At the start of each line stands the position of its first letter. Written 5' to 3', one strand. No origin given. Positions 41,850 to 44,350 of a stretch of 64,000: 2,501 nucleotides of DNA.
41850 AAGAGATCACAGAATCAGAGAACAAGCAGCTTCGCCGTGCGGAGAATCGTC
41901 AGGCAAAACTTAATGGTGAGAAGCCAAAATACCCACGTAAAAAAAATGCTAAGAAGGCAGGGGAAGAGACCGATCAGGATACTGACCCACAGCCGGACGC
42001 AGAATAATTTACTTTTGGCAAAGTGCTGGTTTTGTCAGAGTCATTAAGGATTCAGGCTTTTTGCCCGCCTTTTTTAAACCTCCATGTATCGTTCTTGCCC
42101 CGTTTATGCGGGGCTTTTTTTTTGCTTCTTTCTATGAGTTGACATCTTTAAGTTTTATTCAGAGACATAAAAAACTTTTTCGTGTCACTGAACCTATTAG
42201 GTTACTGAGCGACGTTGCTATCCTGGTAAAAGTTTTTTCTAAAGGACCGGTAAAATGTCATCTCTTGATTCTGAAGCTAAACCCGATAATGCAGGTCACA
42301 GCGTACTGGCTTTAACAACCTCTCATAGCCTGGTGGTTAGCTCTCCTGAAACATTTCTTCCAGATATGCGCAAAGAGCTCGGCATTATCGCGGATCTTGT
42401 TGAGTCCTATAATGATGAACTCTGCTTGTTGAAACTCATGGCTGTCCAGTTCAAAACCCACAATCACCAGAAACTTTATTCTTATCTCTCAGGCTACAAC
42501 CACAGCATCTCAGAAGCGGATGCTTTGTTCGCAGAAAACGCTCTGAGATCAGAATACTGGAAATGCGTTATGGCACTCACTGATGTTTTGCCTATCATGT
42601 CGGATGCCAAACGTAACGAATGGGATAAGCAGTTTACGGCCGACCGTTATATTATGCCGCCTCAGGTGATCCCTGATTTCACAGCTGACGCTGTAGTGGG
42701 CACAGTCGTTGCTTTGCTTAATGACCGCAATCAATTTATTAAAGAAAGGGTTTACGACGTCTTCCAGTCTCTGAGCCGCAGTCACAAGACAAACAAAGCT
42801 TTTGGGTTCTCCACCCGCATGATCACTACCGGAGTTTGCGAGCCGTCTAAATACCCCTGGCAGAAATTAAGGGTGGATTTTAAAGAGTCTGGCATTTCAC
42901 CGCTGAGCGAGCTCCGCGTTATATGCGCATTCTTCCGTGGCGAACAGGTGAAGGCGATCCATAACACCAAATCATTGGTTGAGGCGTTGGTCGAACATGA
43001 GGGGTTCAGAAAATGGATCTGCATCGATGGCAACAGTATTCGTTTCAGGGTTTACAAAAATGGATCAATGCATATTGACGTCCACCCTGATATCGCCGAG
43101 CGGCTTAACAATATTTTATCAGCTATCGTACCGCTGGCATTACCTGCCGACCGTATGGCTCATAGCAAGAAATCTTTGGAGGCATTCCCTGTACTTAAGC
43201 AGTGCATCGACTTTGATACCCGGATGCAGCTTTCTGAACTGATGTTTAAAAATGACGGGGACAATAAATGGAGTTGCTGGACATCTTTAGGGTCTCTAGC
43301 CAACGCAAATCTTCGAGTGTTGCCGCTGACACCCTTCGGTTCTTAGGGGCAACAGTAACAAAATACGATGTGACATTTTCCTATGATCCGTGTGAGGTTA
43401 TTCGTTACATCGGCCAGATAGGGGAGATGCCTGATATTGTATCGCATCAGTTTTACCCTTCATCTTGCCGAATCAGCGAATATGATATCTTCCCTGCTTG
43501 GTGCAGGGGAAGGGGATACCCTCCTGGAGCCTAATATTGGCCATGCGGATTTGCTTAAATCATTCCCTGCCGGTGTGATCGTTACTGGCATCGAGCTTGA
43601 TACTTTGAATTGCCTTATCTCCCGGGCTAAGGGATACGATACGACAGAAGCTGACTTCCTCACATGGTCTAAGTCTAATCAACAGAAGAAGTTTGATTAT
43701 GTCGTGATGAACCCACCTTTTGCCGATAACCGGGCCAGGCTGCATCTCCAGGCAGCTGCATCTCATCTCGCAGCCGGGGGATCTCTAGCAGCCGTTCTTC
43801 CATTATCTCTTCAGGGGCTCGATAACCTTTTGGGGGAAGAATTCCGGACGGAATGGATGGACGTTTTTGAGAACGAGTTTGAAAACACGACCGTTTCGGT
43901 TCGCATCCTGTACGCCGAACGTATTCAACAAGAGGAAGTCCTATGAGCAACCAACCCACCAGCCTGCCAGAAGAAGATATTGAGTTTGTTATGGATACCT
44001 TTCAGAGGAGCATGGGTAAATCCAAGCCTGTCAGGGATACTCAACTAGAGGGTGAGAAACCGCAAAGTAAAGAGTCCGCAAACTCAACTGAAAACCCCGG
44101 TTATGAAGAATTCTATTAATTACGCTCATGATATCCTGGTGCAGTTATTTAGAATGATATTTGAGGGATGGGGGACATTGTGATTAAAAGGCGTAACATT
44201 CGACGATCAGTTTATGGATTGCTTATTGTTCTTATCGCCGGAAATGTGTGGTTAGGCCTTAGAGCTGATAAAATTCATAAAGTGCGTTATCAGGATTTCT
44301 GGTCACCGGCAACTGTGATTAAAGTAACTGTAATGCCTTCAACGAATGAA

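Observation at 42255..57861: Duplicated two-gene module: unknown protein plus a small NPPF methyltransferase, with one copy frameshifted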

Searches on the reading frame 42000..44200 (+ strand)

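Call 22: search_protein_families(proteins=[L001:17256-18944:+], library=phrogs, max_evalue=0.01)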
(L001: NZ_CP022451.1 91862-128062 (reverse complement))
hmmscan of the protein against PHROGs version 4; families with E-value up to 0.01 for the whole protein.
L001:17256-18944:+ (563 aa): 17 families
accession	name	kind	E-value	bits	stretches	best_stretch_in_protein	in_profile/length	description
phrog_6263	-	other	1.4e-111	374.9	1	37-556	18-546/548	DNA methyltransferase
phrog_9133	-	unknown function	2.5e-18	66.4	1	321-524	667-863/1259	-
phrog_11358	-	unknown function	1.1e-12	46.7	1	399-543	1847-1988/3431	-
phrog_15406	-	other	1.1e-08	33.6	1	400-518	1251-1368/2789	DNA methyltransferase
phrog_10691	-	unknown function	5.3e-08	30.7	1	419-516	2378-2476/3925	-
phrog_5143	-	unknown function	5.6e-08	31.3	1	414-556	1816-1968/2204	-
phrog_38825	-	unknown function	4.9e-07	30.5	1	102-292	106-290/299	-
phrog_18947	-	unknown function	5.5e-07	28.2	1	420-516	589-683/1537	-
phrog_32703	-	unknown function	8e-07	29.1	1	397-501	8-109/480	-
phrog_9793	-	unknown function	8.9e-05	21.9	1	420-515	625-717/772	-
phrog_16000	-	unknown function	0.00011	23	1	87-129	80-122/158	-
phrog_22901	-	unknown function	0.00011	20.6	1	399-515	634-748/1394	-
phrog_11801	-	other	0.0006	18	1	414-495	162-246/2269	DNA methyltransferase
phrog_5172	-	unknown function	0.00064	19.6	1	419-520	43-136/377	-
phrog_2713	-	unknown function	0.0038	17.3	1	446-495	256-306/520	-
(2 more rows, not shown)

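Call 23: search_protein_families(proteins=[L001:17256-18944:+], library=padloc, max_evalue=0.01)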
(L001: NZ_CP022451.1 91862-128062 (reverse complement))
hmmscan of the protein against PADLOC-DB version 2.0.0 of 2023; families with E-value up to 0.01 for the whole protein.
L001:17256-18944:+ (563 aa): 4 families
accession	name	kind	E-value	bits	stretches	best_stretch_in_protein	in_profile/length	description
PDLC04134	mad2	-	8.7e-07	26.1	1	406-539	278-418/492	mads_2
PDLC03267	MTase_II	-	9.2e-07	26.1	1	406-490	21-117/539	Type II methyltransferase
PDLC03258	MTase_II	-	1.1e-06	26.1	1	421-491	43-114/366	Type II methyltransferase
PDLC03719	oMTase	-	1.3e-05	22.4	1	422-495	52-128/387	orphan methyltransferase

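Call 24: search_solved_structures(query=L001:17256-18944:+, max_evalue=1)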
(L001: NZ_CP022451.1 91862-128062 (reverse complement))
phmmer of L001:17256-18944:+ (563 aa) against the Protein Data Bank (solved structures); distinct sequences matched with E-value up to 1: 8.
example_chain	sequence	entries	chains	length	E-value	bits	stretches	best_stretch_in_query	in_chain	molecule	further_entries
1g38_A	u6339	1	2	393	0.53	11.8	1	407-490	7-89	MODIFICATION METHYLASE TAQI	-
1aqj_A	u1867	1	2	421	0.53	11.8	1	407-490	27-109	ADENINE-N6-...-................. TAQI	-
1aqi_A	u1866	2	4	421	0.53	11.8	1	407-490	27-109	ADENINE-N6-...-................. TAQI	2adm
2pak_A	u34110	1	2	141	0.56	11.7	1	210-300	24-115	DTDP-6-deoxy-3,4-keto-hexulose isomerase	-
3nj2_A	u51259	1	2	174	0.56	11.7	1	170-262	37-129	DUF269-containing protein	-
4p2x_A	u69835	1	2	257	0.58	11.6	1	77-203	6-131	Adenylate cyclase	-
9ohl_C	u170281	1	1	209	0.84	11.1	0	445-491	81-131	rRNA N(6)-adenosine-methyltransferase METTL5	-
6h2u_A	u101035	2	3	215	0.89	11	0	446-492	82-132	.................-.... protein 5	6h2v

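Call 29: find_homologous_proteins(query=L001:17256-18944:+, max_evalue=0.00001)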
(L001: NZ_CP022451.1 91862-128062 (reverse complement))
Query L001:17256-18944:+ (563 aa): 26 proteins with E <= 0.00001 among 8000 candidates.
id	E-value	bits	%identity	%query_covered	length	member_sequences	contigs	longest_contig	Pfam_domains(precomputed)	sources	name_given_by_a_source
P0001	0.0e+0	1268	99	100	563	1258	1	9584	PF05175.21,PF13708.12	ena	-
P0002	6.6e-260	881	70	99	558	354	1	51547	PF13708.12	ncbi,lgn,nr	ncbi:DUF4942 domain-containing protein [Escherichia coli]|nr:DUF4942 domain-containing protein [Esch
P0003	3.6e-252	856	68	99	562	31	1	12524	PF13708.12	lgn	-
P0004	7.0e-226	769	64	93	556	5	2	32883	PF13708.12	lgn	-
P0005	8.2e-225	765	64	93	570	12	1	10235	PF13708.12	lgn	-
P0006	4.6e-201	687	57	96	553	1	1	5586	PF13708.12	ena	-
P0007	9.4e-201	686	58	93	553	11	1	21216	PF13708.12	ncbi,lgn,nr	ncbi:DUF4942 domain-containing protein [Enterobacter asburiae]|nr:DUF4942 domain-containing protein 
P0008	6.3e-199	680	57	94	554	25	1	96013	PF13708.12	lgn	-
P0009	3.7e-185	634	68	75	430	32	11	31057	PF13708.12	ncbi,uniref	ncbi:DUF4942 domain-containing protein, partial [Enterobacter hormaechei]|uniref:DUF4942 domain-cont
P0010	6.6e-177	607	54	94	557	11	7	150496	PF13708.12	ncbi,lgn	-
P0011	1.8e-148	513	47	96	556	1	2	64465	PF13708.12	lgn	-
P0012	2.2e-148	513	47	94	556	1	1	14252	PF13708.12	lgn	-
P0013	3.6e-148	512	47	96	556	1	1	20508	PF13708.12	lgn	-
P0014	1.0e-147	511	47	96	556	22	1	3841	PF13708.12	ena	-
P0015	2.4e-146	506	46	96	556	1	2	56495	PF13708.12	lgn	-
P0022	5.2e-59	218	31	82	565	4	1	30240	PF13708.12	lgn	-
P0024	3.1e-35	140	29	83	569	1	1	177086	PF13708.12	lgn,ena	-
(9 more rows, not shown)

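Call 47: predict_structure(alignment_id=A2)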
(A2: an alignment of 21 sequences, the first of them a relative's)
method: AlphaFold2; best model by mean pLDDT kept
length: 563 residues; sequences in the alignment: 21
mean_pLDDT: 80.1   pTM: 0.72
mean pLDDT of the five models: 80.1, 79.7, 78.5, 78.1, 75.6
residues with pLDDT >= 90: 204; 70-90: 242; 50-70: 71; < 50: 46
segments of 3 or more residues with pLDDT < 50: 1-34, 346-349, 396-399, 561-563
pLDDT, mean of each block of 10 residues (from residue 1): 27 29 32 53 85 92 75 63 65 86 82 81 77 70 88 84 89 74 79 85 77 91 87 79 91 92 92 91 88 69 56 82 84 90 61 77 87 91 90 57 87 94 92 90 93 91 94 96 91 90 96 91 82 92 81 86 48
secondary structure, 60 per line:
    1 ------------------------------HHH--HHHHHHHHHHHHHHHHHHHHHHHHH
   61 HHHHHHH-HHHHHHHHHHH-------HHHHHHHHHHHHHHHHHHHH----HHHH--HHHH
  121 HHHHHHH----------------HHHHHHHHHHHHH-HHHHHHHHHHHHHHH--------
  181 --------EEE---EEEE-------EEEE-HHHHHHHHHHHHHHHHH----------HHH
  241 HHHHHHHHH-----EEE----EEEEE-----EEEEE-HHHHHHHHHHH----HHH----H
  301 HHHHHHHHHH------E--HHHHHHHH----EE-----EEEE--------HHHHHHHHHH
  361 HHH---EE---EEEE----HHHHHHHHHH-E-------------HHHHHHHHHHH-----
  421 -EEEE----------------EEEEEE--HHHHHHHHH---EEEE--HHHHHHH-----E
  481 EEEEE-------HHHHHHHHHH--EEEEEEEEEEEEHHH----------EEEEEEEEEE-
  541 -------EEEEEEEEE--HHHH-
elements in order: H36-67 H69-79 H87-106 H111-114 H117-127 H144-156 H158-172 E189-191 E195-198 E206-209 H211-227 H238-249 E255-257 E262-266 E272-276 H278-288 H300-310 H320-327 E339-342 H351-363 E372-375 H380-389 H405-415 E422-425 E442-447 H450-458 E462-465 H468-474 E480-485 H493-502 E505-516 E530-539 E548-556 H559-562

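Call 87: find_encoding_contigs(protein=P0024, flank=7000, max_places=1)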
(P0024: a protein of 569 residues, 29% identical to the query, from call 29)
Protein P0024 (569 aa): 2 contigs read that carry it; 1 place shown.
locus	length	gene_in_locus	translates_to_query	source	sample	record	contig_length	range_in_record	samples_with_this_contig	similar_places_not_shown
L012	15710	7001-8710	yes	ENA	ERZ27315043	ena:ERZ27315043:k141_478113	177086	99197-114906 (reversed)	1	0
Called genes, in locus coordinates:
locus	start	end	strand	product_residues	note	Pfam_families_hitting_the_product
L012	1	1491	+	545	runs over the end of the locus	PF12729:4HB_MCP_1, PF00015:MCPsignal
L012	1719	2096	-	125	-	-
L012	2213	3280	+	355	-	PF00154:RecA_N, PF08423:Rad51, PF06745:ATPase (weak), PF27531:MT3502_N (weak), PF21096:RecA_C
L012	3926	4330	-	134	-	-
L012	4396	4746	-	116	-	-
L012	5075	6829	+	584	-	-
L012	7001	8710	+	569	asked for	PF13708:DUF4942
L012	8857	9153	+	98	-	-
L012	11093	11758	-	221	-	PF27782:Csf3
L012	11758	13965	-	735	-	PF00270:DEAD (faint), PF13307:Helicase_C_2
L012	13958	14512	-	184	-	PF09618:Cas_Csy4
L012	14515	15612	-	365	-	-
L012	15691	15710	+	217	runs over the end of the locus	-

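Call 88: find_encoding_contigs(protein=P0022, flank=7000, max_places=1)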
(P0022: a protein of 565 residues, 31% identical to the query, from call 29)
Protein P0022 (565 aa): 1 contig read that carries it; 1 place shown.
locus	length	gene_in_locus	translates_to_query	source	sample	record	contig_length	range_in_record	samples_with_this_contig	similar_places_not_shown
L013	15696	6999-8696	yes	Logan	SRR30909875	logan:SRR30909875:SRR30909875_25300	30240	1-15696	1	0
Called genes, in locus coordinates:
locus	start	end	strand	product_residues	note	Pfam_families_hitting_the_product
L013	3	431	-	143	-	?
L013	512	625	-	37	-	-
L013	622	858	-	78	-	-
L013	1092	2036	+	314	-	PF00145:DNA_methylase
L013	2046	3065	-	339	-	-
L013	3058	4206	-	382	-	-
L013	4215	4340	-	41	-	-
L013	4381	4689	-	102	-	PF04355:BamE (weak)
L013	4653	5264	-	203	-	-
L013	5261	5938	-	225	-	PF13560:HTH_31, PF01381:HTH_3, PF13443:HTH_26 (weak), PF00717:Peptidase_S24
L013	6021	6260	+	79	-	PF01381:HTH_3, PF13560:HTH_31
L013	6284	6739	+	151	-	PF06892:Phage_CP76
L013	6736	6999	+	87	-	-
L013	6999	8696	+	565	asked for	PF13708:DUF4942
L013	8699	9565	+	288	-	PF17948:DnaT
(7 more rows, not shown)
